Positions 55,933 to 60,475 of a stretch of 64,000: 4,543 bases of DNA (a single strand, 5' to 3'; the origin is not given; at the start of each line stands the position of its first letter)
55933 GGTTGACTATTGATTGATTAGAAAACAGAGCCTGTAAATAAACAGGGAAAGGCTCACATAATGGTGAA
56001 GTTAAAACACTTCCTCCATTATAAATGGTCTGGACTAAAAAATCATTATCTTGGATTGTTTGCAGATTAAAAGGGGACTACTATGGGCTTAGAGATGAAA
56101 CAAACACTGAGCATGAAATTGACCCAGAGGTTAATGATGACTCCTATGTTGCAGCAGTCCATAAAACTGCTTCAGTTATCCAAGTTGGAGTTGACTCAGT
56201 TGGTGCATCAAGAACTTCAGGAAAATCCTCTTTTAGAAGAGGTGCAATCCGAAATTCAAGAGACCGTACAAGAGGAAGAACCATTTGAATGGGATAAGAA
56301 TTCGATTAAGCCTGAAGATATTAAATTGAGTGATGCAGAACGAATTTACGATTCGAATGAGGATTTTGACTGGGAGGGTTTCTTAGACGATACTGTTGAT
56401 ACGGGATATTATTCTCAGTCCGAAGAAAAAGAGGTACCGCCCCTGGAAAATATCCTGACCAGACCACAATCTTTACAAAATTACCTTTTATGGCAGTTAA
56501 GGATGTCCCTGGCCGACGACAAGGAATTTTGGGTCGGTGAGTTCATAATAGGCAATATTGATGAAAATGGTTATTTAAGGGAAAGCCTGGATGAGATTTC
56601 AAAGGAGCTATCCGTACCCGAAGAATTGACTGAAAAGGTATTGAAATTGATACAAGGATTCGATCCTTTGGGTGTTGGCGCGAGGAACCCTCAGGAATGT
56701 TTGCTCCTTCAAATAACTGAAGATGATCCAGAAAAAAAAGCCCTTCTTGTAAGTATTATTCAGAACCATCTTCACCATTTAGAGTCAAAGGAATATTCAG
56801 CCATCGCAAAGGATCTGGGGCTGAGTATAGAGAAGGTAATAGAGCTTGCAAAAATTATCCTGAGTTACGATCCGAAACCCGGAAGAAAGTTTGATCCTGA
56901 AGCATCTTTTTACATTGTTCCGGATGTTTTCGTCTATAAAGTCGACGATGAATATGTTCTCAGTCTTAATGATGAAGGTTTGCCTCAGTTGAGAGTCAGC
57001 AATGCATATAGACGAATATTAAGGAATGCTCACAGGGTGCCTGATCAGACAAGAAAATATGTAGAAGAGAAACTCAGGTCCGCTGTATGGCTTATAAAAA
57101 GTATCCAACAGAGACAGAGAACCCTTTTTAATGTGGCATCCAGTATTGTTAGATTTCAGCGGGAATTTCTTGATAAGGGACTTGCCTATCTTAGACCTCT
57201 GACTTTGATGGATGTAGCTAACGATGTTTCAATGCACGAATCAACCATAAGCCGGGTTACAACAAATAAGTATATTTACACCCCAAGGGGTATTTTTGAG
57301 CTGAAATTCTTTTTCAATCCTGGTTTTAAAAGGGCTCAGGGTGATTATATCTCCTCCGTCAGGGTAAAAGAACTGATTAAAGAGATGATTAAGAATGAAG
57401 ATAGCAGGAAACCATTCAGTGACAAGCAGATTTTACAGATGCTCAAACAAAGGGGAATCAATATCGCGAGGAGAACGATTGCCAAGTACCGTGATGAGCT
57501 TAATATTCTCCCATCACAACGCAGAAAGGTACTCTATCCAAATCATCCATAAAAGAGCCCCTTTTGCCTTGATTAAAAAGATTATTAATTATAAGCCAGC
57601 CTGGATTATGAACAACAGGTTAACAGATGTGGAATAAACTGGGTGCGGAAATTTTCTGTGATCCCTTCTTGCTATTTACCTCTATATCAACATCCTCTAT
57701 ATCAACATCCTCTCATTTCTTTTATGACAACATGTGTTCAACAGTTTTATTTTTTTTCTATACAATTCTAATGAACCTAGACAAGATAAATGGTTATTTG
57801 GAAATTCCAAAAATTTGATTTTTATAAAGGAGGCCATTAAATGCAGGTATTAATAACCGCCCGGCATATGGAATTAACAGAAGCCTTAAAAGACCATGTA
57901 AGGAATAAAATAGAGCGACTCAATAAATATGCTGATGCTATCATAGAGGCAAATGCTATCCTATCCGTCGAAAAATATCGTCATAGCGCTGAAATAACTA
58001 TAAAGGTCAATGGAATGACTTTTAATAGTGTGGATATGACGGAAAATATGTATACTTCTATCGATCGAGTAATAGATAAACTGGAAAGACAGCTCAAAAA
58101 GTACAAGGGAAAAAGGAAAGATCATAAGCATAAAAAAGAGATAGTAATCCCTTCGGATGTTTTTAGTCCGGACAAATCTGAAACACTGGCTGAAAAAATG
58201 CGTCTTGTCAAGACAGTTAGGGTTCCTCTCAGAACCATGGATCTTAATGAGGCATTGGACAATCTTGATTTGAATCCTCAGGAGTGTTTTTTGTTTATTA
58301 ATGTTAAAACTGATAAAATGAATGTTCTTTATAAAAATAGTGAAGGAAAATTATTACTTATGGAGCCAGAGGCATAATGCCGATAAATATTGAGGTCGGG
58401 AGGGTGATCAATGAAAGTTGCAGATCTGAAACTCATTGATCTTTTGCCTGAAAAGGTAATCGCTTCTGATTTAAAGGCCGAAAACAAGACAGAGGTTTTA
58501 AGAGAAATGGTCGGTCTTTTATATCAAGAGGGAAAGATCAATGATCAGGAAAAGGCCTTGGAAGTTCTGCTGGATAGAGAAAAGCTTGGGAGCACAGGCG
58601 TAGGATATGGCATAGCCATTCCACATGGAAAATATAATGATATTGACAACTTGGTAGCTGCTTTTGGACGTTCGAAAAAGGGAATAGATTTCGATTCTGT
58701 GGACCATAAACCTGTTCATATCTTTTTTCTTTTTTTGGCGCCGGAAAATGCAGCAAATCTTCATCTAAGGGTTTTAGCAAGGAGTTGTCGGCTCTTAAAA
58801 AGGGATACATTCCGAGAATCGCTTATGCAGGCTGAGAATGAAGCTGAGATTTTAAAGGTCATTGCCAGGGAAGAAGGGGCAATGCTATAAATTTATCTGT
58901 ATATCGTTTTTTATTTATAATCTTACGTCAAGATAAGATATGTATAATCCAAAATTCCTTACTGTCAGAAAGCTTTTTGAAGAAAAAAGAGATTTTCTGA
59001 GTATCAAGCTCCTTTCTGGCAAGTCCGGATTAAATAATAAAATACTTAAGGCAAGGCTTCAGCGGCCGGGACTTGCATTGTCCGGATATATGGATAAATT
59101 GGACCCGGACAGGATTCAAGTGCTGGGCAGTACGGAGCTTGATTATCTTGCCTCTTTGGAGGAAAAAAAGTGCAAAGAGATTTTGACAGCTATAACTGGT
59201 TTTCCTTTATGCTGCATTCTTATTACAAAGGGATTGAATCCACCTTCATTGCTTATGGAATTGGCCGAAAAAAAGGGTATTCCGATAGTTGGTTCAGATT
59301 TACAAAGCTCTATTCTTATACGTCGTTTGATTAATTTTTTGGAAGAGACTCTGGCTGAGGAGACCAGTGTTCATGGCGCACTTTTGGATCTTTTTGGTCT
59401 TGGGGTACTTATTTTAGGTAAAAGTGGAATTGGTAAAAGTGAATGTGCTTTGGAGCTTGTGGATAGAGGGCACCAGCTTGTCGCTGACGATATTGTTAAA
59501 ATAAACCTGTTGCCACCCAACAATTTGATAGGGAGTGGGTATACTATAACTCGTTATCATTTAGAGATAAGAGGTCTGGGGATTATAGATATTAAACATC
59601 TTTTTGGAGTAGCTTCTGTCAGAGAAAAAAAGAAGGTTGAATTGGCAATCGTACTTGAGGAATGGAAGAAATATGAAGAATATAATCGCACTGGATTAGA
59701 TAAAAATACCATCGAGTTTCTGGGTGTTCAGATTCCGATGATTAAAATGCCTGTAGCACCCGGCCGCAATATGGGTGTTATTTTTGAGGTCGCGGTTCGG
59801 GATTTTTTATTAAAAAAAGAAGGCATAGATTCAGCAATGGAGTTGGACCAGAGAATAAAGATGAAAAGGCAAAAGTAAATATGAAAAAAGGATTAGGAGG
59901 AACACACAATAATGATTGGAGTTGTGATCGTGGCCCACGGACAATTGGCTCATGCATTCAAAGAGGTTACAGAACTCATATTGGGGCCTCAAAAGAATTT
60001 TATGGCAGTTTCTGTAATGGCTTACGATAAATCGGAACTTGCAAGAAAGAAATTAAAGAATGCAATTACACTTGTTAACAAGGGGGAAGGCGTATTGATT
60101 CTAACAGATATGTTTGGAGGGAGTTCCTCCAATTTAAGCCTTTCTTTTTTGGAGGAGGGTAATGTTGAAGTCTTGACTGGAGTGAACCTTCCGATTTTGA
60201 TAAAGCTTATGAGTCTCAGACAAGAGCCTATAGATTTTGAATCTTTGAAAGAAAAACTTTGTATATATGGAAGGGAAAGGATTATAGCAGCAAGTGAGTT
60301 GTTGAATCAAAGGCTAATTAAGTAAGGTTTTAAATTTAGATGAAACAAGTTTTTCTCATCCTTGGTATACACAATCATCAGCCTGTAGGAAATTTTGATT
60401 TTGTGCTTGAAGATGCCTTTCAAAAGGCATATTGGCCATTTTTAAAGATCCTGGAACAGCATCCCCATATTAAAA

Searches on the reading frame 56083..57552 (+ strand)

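Call 50: search_protein_families(library=pfam, proteins=[window:56083-57552:+], max_evalue=0.001)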
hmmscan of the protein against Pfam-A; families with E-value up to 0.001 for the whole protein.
window:56083-57552:+ (489 aa): 3 families
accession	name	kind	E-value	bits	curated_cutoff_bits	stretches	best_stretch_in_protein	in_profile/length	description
PF04963.19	Sigma54_CBD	-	2.6e-61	207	22.9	1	121-309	2-185/185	Sigma-54 factor, core binding domain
PF04552.19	Sigma54_DBD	-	2.9e-59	199.8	22.8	1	325-482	2-159/160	Sigma-54, DNA binding domain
PF00309.25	Sigma54_AID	-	1.6e-14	53.9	23.8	1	9-53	2-46/46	Sigma-54 factor, Activator interacting domain (AID)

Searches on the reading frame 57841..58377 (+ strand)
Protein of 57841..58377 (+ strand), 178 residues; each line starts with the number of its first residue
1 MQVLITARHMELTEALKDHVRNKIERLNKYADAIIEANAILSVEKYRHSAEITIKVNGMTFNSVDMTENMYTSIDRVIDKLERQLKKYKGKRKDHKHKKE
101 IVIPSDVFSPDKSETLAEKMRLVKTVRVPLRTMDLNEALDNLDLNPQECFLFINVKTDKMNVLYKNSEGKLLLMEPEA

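Call 50: search_protein_families(library=pfam, proteins=[window:57841-58377:+], max_evalue=0.001)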
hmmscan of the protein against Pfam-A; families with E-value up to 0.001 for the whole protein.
window:57841-58377:+ (178 aa): 2 families
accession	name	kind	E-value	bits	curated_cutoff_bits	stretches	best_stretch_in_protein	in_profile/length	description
PF02482.25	Ribosomal_S30AE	-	7.9e-26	91.1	23.7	1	5-93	3-88/88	Sigma 54 modulation protein / S30EA ribosomal protein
PF16321.10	Ribosom_S30AE_C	-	4.3e-11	42.8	25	1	119-170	3-54/57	Sigma 54 modulation/S30EA ribosomal protein C terminus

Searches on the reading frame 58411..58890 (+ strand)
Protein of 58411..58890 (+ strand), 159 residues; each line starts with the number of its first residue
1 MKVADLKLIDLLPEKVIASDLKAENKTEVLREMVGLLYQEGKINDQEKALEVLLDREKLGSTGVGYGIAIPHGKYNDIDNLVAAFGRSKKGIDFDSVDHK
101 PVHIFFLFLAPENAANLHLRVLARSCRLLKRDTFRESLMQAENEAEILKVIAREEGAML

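Call 50: search_protein_families(library=pfam, proteins=[window:58411-58890:+], max_evalue=0.001)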
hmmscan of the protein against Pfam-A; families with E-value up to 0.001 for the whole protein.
window:58411-58890:+ (159 aa): 1 family
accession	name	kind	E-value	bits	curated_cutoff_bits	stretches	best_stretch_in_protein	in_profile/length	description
PF00359.27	PTS_EIIA_2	-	2.3e-38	131.8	27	1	11-152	2-142/144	Phosphoenolpyruvate-dependent sugar phosphotransferase system, EIIA 2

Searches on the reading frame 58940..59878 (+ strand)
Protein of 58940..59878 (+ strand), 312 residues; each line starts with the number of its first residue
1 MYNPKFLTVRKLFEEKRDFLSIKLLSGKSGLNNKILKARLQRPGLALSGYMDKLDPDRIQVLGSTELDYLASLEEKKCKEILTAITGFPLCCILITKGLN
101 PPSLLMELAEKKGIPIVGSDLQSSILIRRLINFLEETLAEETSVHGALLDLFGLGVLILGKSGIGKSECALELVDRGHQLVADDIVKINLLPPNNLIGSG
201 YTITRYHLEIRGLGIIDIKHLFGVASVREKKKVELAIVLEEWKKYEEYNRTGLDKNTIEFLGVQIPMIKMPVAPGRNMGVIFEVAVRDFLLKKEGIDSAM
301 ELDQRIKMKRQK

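Call 50: search_protein_families(library=pfam, proteins=[window:58940-59878:+], max_evalue=0.001)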
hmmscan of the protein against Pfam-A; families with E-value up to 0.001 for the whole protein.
window:58940-59878:+ (312 aa): 3 families
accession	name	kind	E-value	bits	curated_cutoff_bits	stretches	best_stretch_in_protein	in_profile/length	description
PF07475.17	Hpr_kinase_C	-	1.2e-63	214.2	33.3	1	137-305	2-170/171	HPr Serine kinase C-terminal domain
PF02603.21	Hpr_kinase_N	-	6.2e-32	110.7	24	1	8-134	2-125/125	HPr Serine kinase N terminus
PF07085.17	DRTGG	-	0.00052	20.3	25.2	1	50-123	34-95/105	DRTGG domain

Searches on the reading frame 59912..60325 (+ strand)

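Call 50: search_protein_families(library=pfam, proteins=[window:59912-60325:+], max_evalue=0.001)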
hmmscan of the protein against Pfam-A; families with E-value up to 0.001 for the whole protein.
window:59912-60325:+ (137 aa): 1 family
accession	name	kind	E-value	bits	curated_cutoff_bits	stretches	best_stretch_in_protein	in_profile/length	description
PF03610.21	EIIA-man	-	1.8e-24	86.5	21.4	1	3-114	1-113/116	PTS system fructose IIA component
